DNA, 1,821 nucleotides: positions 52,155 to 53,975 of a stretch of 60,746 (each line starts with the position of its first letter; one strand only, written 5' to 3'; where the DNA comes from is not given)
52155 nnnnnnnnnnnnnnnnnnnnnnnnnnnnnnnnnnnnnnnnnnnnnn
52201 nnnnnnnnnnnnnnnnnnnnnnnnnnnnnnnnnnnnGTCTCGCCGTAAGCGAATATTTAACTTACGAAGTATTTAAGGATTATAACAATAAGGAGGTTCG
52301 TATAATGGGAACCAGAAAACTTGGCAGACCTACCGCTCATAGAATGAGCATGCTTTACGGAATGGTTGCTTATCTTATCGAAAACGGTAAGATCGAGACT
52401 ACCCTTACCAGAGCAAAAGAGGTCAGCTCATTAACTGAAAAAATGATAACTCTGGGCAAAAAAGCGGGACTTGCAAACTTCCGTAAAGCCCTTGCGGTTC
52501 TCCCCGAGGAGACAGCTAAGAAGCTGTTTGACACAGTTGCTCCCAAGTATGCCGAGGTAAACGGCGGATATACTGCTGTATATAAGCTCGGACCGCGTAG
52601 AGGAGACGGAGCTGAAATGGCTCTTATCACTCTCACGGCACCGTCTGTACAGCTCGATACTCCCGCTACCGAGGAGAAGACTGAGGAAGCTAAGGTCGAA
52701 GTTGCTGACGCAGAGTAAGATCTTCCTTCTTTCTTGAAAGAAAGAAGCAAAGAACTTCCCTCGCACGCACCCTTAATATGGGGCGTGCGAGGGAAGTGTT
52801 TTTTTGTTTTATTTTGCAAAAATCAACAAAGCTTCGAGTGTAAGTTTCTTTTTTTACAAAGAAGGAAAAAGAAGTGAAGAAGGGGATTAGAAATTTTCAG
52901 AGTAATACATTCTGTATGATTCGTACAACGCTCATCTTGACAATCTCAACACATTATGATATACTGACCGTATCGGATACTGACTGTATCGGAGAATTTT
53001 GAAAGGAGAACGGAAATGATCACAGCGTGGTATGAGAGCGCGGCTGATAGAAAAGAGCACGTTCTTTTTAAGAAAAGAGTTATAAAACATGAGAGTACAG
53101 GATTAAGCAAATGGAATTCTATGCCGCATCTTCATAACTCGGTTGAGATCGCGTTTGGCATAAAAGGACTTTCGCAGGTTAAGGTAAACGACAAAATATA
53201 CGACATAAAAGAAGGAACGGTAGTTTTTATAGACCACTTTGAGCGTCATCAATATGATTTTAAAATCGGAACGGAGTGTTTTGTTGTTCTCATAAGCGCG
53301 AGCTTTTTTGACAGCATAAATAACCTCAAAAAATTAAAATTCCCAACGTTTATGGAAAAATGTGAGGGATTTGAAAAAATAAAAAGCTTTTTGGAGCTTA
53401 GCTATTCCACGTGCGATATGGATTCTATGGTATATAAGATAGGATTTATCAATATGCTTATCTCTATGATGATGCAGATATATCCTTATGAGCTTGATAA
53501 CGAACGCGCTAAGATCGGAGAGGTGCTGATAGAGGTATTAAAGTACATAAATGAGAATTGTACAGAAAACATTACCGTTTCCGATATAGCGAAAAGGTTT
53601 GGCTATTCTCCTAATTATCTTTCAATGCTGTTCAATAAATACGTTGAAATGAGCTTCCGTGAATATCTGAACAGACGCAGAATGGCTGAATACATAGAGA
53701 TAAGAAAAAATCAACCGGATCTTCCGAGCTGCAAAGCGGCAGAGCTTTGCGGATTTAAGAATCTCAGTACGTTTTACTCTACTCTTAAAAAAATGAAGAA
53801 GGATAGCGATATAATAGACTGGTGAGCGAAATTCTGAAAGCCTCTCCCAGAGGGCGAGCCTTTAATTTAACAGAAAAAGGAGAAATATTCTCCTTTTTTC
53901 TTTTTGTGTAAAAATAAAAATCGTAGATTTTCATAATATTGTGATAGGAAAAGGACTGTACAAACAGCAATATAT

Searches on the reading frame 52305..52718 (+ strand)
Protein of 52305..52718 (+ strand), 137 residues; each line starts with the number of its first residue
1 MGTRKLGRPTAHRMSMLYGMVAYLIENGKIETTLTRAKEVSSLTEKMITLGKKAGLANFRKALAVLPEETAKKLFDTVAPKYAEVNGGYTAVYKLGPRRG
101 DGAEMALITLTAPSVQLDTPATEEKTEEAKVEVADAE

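Call 15: find_encoding_contigs(protein=window:52305-52718:+, flank=10000, max_places=10)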
Protein window:52305-52718:+ (137 aa): 2 contigs read that carry it; 2 places shown.
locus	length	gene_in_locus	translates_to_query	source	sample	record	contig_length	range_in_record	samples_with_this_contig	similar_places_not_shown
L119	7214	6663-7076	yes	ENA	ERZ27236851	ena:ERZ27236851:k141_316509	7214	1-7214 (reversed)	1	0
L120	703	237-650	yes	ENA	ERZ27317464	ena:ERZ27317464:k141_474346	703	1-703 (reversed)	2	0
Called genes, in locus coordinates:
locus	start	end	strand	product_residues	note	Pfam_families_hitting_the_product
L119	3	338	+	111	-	?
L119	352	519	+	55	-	PF00327:Ribosomal_L30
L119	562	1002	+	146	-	PF00828:Ribosomal_L27A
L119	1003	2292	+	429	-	PF00344:SecY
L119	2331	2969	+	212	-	PF00406:ADK, PF13207:AAA_17, PF13238:AAA_18 (weak), PF05191:ADK_lid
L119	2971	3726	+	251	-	PF00557:Peptidase_M24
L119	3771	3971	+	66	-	PF01176:eIF-1a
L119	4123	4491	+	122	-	PF00416:Ribosomal_S13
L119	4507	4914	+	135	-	PF00411:Ribosomal_S11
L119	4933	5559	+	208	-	PF00163:Ribosomal_S4, PF01479:S4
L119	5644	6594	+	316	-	PF01193:RNA_pol_L, PF01000:RNA_pol_A_bac, PF03118:RNA_pol_A_CTD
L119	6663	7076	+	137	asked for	PF01196:Ribosomal_L17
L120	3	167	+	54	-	?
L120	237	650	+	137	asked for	PF01196:Ribosomal_L17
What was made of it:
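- Same-species contigs break inside or just after the element (call 15).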

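Call 53: list_cluster_members(proteins=[L230:1903-2217:+, L267:2111-4033:+, L244:2818-4743:+, L301:898-1944:+, L226:643-1209:+, window:52305-52718:+, window:37189-37497:+, L126:11445-12569:-])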
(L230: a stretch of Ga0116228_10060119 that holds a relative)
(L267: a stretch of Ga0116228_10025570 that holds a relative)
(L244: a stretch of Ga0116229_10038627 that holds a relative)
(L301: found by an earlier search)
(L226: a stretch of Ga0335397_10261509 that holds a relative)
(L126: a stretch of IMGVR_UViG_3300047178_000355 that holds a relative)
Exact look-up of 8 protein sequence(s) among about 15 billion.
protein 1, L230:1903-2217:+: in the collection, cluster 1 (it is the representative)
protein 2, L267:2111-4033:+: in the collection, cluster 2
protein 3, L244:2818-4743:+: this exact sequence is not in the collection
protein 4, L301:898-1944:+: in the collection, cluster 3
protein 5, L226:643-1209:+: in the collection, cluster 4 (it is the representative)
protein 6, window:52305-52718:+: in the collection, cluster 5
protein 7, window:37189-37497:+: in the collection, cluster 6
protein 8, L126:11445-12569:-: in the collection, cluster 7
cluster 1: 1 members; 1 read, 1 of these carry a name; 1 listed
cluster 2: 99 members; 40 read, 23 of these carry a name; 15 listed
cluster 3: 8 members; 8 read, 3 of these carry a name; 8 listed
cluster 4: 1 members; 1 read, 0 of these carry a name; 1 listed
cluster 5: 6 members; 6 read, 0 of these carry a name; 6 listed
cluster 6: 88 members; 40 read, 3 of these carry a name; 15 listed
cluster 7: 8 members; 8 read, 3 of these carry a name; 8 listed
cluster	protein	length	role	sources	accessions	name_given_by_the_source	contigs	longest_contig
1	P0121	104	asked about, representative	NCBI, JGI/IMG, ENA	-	chaperonin GroES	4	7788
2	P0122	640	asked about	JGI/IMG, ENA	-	cell division protease FtsH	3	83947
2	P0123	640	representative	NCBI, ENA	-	-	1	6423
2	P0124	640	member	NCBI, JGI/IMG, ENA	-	cell division protease FtsH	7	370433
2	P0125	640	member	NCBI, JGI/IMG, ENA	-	cell division protease FtsH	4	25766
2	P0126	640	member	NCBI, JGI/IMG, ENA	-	cell division protease FtsH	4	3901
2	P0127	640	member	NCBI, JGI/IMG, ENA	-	cell division protease FtsH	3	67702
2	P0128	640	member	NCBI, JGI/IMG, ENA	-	cell division protease FtsH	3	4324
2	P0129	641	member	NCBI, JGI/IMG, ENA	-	cell division protease FtsH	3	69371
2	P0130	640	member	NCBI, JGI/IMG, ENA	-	cell division protease FtsH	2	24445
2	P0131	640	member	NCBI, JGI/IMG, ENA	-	cell division protease FtsH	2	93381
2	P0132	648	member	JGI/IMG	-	cell division protease FtsH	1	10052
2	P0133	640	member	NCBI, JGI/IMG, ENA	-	cell division protease FtsH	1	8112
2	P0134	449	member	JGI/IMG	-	cell division protease FtsH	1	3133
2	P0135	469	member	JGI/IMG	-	cell division protease FtsH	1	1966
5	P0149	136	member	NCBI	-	-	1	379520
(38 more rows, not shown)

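Call 54: find_homologous_proteins(query=P0122, max_evalue=1e-150)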
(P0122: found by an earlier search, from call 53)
Query P0122 (640 aa): 7999 proteins with E <= 1e-150 among 8000 candidates; the best 120 are listed.
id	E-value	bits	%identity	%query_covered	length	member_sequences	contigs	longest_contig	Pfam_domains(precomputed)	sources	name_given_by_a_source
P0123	0.0e+0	1372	95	100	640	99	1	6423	PF06068.20,PF06480.21,PF00004.36,PF17862.8,PF01434.25,PF07728.21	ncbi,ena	-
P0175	0.0e+0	1358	94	100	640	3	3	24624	PF06068.20,PF06480.21,PF00004.36,PF17862.8,PF01434.25,PF07728.21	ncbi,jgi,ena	jgi:cell division protease FtsH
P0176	0.0e+0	1346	93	100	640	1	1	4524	PF06068.20,PF06480.21,PF00004.36,PF17862.8,PF01434.25,PF07728.21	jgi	jgi:cell division protease FtsH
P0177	0.0e+0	1346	93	100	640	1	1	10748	PF06068.20,PF06480.21,PF00004.36,PF17862.8,PF01434.25,PF07728.21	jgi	jgi:cell division protease FtsH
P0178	0.0e+0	1284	90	98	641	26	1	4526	PF06068.20,PF06480.21,PF00004.36,PF17862.8,PF01434.25,PF07728.21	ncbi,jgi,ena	jgi:cell division protease FtsH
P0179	0.0e+0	1271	89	97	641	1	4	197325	PF06068.20,PF06480.21,PF00004.36,PF17862.8,PF01434.25,PF07728.21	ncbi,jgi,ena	jgi:cell division protease FtsH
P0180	0.0e+0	1260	88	100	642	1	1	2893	PF06068.20,PF06480.21,PF00004.36,PF17862.8,PF01434.25,PF07728.21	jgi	jgi:cell division protease FtsH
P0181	0.0e+0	1255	87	100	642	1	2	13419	PF06068.20,PF06480.21,PF00004.36,PF17862.8,PF01434.25,PF07728.21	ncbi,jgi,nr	ncbi:MAG TPA: ATP-dependent zinc metalloprotease FtsH [Acetobacteraceae bacterium]|nr:ATP-dependent 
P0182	0.0e+0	1246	87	100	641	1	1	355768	PF06480.21,PF00004.36,PF17862.8,PF01434.25,PF07728.21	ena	-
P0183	0.0e+0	1245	87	100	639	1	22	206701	PF06068.20,PF06480.21,PF00004.36,PF17862.8,PF01434.25,PF07728.21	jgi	jgi:cell division protease FtsH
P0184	0.0e+0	1245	87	100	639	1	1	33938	PF06068.20,PF06480.21,PF00004.36,PF17862.8,PF01434.25,PF07728.21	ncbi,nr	ncbi:MAG TPA: ATP-dependent zinc metalloprotease FtsH [Rhodopila sp.]|nr:ATP-dependent zinc metallop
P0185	0.0e+0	1245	86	100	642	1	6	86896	PF06068.20,PF06480.21,PF00004.36,PF17862.8,PF01434.25,PF07728.21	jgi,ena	jgi:cell division protease FtsH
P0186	0.0e+0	1245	86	100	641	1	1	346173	PF06068.20,PF06480.21,PF00004.36,PF17862.8,PF01434.25,PF07728.21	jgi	jgi:cell division protease FtsH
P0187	0.0e+0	1245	87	97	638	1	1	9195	PF06068.20,PF06480.21,PF00004.36,PF17862.8,PF01434.25,PF07728.21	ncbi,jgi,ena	jgi:cell division protease FtsH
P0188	0.0e+0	1244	87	100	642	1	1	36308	PF06068.20,PF06480.21,PF00004.36,PF17862.8,PF01434.25,PF07728.21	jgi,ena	-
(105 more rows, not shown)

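Call 60: find_encoding_contigs(protein=P0149, flank=10000, max_places=2)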
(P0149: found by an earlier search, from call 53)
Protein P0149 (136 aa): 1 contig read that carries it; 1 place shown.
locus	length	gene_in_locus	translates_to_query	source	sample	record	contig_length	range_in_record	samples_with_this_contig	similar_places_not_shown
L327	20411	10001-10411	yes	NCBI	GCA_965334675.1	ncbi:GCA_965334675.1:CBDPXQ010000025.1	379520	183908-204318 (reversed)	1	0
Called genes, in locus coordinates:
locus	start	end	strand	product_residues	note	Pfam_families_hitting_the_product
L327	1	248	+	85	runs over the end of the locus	PF00366:Ribosomal_S17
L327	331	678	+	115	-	PF00238:Ribosomal_L14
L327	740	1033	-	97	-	-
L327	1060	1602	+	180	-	PF00281:Ribosomal_L5, PF00673:Ribosomal_L5_C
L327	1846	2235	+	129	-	PF00410:Ribosomal_S8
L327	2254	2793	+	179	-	PF00347:Ribosomal_L6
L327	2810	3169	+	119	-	PF00861:Ribosomal_L18p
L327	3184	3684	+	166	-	PF00333:Ribosomal_S5, PF03719:Ribosomal_S5_C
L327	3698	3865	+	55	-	PF00327:Ribosomal_L30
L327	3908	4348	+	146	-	PF00828:Ribosomal_L27A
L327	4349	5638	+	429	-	PF00344:SecY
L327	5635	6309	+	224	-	PF00406:ADK, PF13207:AAA_17, PF13238:AAA_18 (weak), PF05191:ADK_lid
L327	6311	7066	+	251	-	PF00557:Peptidase_M24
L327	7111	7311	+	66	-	PF01176:eIF-1a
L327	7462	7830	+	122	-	PF00416:Ribosomal_S13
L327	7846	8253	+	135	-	PF00411:Ribosomal_S11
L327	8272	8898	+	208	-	PF00163:Ribosomal_S4, PF01479:S4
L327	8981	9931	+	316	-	PF01193:RNA_pol_L, PF01000:RNA_pol_A_bac, PF03118:RNA_pol_A_CTD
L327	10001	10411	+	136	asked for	PF01196:Ribosomal_L17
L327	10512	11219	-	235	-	PF00899:ThiF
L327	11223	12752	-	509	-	-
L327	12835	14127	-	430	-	PF01225:Mur_ligase, PF08245:Mur_ligase_M, PF02875:Mur_ligase_C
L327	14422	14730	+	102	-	PF04026:SpoVG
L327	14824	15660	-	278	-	-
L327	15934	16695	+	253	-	PF00106:adh_short, PF08659:KR, PF13561:adh_short_C2, PF23441:SDR (faint)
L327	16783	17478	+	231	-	PF01551:Peptidase_M23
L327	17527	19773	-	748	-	PF02463:SMC_N (faint), PF13175:AAA_15 (faint), PF13476:AAA_23, PF13514:AAA_27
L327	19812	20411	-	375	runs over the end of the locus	PF00149:Metallophos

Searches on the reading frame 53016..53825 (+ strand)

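Call 40: search_protein_families(library=pfam, proteins=[window:53016-53825:+], max_evalue=0.0001)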
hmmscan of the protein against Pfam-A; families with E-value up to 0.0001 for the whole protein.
window:53016-53825:+ (269 aa): 2 families
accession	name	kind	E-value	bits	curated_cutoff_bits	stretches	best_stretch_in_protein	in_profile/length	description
PF12833.13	HTH_18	-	1.1e-12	48.5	33.6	1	191-261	1-70/80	Helix-turn-helix domain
PF00165.29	HTH_AraC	-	3.8e-11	43.3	26.6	1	178-219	1-42/42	Bacterial regulatory helix-turn-helix proteins, AraC family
